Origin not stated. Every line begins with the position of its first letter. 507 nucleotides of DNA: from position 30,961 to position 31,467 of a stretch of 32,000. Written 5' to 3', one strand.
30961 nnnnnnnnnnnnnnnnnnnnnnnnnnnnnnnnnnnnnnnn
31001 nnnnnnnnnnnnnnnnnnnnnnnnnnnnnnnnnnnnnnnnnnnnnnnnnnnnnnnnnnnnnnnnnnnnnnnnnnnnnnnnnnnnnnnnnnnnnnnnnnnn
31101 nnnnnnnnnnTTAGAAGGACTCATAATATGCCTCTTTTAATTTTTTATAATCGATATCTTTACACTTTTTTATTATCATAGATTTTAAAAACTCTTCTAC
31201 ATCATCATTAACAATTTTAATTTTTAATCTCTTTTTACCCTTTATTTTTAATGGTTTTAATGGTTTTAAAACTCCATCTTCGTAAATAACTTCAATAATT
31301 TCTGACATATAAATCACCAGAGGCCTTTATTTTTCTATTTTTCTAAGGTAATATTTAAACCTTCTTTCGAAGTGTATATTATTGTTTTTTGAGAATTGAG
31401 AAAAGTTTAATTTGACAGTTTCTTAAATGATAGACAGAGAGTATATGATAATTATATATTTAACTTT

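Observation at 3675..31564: Dispersed family of 24-26-bp palindromes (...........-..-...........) at module boundaries: parS-like centromere sites or recombination junctions?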

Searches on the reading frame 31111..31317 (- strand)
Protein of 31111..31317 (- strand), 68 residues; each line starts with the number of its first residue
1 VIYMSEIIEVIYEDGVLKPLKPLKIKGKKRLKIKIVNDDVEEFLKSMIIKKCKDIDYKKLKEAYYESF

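Call 9: search_protein_families(library=pfam, proteins=[window:31111-31317:-], max_evalue=0.01)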
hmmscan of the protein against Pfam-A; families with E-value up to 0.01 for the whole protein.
window:31111-31317:- (68 aa): 1 family
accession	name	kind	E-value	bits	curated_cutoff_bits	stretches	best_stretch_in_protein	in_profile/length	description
PF01954.22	AF2212-like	-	2.2e-15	57.3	21.6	1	4-62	1-56/59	AF2212-like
